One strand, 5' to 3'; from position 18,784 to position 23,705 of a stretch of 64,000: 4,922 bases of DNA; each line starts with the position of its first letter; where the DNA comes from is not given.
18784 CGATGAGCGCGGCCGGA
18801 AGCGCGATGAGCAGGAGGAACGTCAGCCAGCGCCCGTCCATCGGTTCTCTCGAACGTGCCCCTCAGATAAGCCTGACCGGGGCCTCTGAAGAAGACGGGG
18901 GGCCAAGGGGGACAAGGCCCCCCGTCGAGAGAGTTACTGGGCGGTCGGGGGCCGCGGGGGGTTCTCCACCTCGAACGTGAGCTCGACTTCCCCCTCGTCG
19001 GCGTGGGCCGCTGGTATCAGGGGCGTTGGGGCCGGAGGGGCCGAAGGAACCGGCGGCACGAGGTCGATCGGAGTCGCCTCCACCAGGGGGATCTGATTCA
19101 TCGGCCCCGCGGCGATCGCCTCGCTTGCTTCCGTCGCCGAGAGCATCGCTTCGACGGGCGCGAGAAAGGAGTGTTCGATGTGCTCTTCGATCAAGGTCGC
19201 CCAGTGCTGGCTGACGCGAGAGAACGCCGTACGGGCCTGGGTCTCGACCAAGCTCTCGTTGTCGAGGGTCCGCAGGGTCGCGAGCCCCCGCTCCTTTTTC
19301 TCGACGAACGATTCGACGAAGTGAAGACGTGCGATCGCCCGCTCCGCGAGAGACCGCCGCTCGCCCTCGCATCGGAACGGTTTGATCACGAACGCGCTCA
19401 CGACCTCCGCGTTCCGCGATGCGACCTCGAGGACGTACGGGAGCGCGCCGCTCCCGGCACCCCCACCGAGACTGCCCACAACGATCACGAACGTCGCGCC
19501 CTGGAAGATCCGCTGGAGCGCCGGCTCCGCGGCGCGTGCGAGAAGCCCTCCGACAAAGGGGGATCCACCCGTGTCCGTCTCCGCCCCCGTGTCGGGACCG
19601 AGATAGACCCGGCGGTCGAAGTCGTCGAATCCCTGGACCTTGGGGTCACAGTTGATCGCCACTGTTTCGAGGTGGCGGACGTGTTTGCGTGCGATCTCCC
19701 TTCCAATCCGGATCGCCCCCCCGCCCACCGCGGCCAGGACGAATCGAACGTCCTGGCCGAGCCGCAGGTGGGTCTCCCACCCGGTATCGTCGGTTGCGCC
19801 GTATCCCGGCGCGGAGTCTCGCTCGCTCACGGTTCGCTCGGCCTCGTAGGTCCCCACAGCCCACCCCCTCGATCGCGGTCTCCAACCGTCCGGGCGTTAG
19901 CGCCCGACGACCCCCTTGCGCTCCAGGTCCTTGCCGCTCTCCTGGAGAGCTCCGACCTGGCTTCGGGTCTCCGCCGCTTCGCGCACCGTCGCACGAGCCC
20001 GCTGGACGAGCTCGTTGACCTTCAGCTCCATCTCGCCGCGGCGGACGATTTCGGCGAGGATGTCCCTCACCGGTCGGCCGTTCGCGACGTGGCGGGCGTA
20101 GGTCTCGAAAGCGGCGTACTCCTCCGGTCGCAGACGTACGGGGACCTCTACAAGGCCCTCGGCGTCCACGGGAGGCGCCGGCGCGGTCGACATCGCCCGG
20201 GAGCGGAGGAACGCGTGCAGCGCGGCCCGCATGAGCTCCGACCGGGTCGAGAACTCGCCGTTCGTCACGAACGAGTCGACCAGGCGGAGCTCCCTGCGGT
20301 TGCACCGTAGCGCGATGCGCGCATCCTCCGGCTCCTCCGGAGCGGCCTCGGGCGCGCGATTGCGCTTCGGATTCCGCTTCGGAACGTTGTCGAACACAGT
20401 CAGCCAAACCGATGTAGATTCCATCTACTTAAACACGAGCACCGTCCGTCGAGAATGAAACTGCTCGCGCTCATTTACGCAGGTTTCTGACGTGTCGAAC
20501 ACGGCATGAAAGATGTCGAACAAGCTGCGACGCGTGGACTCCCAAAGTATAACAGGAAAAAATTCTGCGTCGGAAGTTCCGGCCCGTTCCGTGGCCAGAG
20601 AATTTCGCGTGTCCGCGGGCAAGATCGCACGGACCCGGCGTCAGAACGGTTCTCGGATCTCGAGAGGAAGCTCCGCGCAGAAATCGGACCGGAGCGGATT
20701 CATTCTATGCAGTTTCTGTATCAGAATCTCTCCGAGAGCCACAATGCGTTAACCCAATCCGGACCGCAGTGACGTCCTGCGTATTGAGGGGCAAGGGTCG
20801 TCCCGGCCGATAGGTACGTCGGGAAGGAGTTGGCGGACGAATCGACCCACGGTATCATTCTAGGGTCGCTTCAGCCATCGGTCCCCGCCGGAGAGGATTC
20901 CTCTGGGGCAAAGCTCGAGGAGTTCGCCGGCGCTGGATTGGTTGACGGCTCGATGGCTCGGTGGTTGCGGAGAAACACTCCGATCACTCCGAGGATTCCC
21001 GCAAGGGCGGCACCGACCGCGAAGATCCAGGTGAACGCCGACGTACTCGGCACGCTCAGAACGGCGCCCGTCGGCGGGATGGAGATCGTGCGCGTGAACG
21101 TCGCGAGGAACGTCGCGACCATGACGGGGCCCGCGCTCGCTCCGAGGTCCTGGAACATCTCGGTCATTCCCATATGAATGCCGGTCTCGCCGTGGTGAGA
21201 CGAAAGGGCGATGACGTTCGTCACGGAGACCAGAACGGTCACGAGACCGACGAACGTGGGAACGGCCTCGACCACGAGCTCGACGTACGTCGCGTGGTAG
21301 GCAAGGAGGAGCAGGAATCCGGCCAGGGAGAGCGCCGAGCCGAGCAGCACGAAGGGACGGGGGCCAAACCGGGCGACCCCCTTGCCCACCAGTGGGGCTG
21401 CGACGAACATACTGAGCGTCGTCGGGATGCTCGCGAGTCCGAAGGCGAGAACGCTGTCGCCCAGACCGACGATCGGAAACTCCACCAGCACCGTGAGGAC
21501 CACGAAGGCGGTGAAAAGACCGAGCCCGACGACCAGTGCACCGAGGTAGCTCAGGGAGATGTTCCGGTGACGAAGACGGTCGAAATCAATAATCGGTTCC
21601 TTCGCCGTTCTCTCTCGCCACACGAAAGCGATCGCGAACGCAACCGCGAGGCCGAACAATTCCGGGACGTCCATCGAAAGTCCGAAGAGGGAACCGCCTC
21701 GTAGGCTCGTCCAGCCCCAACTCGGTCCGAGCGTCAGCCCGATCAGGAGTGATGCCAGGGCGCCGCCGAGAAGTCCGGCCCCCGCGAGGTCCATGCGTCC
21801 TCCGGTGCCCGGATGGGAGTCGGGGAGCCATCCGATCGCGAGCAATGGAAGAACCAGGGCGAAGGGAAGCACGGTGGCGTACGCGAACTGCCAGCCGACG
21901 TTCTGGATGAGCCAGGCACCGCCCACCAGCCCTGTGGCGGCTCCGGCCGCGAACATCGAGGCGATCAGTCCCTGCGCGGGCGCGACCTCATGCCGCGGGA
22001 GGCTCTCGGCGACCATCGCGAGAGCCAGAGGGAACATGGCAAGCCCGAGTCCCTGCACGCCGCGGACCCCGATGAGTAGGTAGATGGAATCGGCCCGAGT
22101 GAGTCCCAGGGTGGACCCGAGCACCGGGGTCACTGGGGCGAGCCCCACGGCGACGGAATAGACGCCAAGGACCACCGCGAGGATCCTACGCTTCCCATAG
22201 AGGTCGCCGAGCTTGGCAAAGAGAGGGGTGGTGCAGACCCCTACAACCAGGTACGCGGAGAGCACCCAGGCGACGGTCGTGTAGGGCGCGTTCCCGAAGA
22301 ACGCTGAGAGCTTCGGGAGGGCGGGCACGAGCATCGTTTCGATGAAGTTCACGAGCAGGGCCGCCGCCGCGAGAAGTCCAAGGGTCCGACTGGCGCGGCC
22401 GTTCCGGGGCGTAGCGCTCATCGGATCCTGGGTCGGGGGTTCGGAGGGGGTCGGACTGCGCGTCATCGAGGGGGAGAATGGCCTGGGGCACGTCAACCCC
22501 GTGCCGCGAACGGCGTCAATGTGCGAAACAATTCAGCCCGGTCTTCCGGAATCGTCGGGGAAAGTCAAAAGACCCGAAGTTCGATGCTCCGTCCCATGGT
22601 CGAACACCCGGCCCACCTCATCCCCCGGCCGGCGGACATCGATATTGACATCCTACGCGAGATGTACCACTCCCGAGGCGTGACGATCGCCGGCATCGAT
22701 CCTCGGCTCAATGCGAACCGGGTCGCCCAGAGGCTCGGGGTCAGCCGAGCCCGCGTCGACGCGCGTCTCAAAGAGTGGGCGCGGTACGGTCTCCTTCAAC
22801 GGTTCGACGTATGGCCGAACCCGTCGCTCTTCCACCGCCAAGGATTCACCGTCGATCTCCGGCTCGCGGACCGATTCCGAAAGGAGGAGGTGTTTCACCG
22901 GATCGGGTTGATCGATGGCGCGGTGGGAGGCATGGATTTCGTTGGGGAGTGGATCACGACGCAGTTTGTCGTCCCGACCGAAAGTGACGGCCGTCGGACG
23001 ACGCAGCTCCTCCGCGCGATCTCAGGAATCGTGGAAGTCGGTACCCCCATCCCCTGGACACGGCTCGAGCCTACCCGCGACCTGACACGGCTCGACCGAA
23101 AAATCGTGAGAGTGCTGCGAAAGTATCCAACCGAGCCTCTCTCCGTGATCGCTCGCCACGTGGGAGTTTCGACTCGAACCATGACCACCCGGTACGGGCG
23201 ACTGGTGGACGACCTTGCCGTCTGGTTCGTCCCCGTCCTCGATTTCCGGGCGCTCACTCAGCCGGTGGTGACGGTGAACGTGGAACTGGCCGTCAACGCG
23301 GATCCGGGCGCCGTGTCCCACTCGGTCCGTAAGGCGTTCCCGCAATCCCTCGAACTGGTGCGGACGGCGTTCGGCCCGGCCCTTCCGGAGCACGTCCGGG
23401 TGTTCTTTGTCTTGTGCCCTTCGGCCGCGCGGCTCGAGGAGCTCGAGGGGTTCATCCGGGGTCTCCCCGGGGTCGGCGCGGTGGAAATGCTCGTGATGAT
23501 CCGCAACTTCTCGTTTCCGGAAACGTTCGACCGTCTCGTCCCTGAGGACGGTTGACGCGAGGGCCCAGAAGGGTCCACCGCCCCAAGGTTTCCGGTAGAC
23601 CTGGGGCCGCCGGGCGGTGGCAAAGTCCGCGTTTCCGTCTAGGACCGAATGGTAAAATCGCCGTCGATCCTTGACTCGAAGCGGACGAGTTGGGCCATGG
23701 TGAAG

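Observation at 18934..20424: C-terminally truncated FtsZ/tubulin-like GTPase encoded directly behind a two-domain ribbon-helix-helix protein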

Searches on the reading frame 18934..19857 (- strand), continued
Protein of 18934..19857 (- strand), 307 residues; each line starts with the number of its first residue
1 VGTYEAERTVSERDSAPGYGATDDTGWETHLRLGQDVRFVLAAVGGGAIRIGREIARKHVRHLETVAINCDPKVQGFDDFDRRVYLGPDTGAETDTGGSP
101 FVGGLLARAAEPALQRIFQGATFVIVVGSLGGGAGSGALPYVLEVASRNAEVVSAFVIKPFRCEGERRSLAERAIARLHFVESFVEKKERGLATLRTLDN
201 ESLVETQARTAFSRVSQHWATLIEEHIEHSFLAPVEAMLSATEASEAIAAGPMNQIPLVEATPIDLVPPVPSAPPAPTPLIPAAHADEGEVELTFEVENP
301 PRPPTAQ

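Call 89: list_cluster_members(proteins=[P0185, P0174, P0151, P0171, P0157, P0235, P0136, P0130, P0218, P0322])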
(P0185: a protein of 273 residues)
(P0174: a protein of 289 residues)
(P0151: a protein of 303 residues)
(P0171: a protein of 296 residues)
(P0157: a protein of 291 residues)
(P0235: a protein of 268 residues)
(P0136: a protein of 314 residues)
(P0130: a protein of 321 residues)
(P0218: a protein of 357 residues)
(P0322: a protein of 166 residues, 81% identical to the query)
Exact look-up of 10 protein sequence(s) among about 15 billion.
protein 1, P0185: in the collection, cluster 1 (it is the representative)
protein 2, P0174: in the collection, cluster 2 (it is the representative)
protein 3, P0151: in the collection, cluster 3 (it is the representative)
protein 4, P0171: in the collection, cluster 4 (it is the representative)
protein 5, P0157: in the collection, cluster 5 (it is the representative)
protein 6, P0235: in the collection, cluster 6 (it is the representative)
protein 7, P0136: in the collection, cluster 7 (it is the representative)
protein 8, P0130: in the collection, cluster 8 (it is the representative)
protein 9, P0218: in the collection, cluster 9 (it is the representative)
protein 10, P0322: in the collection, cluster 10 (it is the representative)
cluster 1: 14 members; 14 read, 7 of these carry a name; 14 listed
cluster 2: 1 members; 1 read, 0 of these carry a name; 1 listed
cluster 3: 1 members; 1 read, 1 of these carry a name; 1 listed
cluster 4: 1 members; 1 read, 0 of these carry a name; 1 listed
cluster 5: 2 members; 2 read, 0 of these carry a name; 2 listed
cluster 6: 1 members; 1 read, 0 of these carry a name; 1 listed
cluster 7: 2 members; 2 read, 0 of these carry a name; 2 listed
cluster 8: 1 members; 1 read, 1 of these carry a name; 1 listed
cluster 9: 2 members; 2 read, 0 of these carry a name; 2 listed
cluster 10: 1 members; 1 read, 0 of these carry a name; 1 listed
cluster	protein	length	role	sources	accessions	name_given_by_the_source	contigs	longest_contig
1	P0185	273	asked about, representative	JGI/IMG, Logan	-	cell division protein FtsZ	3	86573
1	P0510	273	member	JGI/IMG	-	cell division protein FtsZ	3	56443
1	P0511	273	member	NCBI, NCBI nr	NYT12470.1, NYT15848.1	MAG: hypothetical protein GKC03_08000 [Methanomassiliicoccales archaeon] | hypothetical protein [Methanomassiliicoccales archaeon]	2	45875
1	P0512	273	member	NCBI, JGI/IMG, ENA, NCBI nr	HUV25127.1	MAG TPA: hypothetical protein VMW26_06840 [Methanomassiliicoccales archaeon] | hypothetical protein [Methanomassiliicoccales archaeon]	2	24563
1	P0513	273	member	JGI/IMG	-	cell division protein FtsZ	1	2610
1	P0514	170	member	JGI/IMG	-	cell division protein FtsZ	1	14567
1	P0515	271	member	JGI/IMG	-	cell division protein FtsZ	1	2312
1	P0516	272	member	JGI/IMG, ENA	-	-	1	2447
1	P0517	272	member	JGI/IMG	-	-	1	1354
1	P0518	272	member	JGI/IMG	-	-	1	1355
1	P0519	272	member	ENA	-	-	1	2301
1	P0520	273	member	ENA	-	-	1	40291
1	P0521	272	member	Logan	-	-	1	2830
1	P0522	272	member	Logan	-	-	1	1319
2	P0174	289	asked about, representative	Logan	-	-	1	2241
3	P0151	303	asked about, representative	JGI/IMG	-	cell division GTPase FtsZ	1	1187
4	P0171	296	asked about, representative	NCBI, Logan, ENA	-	-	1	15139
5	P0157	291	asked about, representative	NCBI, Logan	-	-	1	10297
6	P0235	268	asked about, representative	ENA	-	-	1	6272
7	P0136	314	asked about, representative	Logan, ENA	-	-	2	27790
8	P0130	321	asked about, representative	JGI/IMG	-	hypothetical protein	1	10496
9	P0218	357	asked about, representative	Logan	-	-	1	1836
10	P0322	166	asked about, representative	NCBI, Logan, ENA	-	-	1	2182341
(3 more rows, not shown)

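Call 91: search_protein_families(library=padloc, proteins=[window:18934-19857:-], max_evalue=0.01)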
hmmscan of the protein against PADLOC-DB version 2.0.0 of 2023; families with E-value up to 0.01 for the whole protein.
window:18934-19857:- (307 aa): 0 families

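Call 92: search_protein_families(library=phrogs, proteins=[window:18934-19857:-], max_evalue=0.01)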
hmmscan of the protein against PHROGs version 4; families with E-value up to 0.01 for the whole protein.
window:18934-19857:- (307 aa): 1 family
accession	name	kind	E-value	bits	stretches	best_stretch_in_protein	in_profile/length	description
phrog_4733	-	DNA, RNA and nucleotide metabolism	0.0025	18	1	43-158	10-126/323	tubulin PhuZ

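Call 96: find_encoding_contigs(protein=P0473, flank=4000, max_places=10)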
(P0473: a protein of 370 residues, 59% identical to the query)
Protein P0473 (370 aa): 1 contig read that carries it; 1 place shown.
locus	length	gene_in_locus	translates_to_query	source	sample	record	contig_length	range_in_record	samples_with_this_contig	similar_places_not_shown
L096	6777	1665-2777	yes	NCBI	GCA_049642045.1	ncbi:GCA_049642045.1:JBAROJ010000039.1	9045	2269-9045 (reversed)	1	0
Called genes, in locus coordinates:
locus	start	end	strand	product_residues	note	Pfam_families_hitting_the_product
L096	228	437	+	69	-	-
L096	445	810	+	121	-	PF01844:HNH, PF13395:HNH_4 (weak), PF14279:HNH_5 (faint)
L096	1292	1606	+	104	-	PF17363:DUF5388 (faint), PF17723:RHH_8 (faint), PF01402:RHH_1 (faint), PF23434:DUF7120 (faint)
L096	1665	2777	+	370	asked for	PF00091:Tubulin, PF12327:FtsZ_C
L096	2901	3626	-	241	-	PF00588:SpoU_methylase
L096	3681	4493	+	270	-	PF01416:PseudoU_synth_1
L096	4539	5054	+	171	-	PF13238:AAA_18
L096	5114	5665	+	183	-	PF01066:CDP-OH_P_transf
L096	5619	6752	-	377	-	PF26466:DNA_primase_lrg_N, PF04104:DNA_primase_lrg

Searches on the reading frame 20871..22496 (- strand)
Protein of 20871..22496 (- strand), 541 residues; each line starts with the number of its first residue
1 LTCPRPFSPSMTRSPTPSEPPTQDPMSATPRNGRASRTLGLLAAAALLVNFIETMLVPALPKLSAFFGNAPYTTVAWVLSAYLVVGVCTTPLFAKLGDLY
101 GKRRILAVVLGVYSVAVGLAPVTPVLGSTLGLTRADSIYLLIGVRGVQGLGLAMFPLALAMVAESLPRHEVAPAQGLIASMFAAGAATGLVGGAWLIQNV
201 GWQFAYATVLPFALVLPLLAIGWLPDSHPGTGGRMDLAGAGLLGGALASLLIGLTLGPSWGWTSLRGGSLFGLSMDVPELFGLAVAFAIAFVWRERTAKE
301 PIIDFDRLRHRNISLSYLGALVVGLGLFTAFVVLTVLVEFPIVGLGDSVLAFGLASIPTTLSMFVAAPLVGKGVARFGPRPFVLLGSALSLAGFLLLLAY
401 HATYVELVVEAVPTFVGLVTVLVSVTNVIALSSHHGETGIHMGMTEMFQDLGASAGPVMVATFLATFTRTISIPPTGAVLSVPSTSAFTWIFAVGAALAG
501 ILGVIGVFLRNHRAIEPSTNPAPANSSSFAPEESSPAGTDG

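Call 3: search_protein_families(library=pfam, proteins=[window:20871-22496:-], max_evalue=1)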
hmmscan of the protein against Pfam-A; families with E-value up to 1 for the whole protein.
window:20871-22496:- (541 aa): 2 families
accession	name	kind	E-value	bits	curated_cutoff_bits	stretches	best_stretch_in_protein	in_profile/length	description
PF07690.21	MFS_1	-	4.7e-35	121.6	33.4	2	42-457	1-347/347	Major Facilitator Superfamily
PF19455.4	DUF5993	-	0.23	12.1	27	1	374-403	14-43/50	Family of unknown function (DUF5993)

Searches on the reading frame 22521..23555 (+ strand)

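Call 3: search_protein_families(library=pfam, proteins=[window:22521-23555:+], max_evalue=1)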
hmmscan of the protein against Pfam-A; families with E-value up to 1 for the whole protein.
window:22521-23555:+ (344 aa): 10 families
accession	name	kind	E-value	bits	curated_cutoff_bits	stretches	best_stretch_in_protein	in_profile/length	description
PF13412.12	HTH_24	-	1.4e-09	37.8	21.9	2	189-231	2-44/48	Winged helix-turn-helix DNA-binding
PF13404.12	HTH_AsnC-type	-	3.9e-09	36.6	27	1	188-228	1-41/42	AsnC-type helix-turn-helix domain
PF13384.12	HTH_23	-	0.00034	20.8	24.6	1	66-91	21-46/50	Homeodomain-like domain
PF13545.12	HTH_Crp_2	-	0.0043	17.4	27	1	55-93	17-53/70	Crp-like helix-turn-helix domain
PF04545.22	Sigma70_r4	-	0.0098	15.8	24.1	1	63-84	21-42/50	Sigma-70, region 4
PF08279.18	HTH_11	-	0.043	14.1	25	0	62-80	15-33/55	HTH domain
PF13542.12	HTH_Tnp_ISL3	-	0.072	13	27.4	0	190-220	15-42/51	Helix-turn-helix domain of transposase family ISL3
PF12802.13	MarR_2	-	0.11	13.1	27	1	60-94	18-52/61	MarR family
PF13518.12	HTH_28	-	0.14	12.7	25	0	65-91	15-41/52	Helix-turn-helix domain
PF02954.25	HTH_8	-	0.24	11.6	22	0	66-86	22-42/42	Bacterial regulatory protein, Fis family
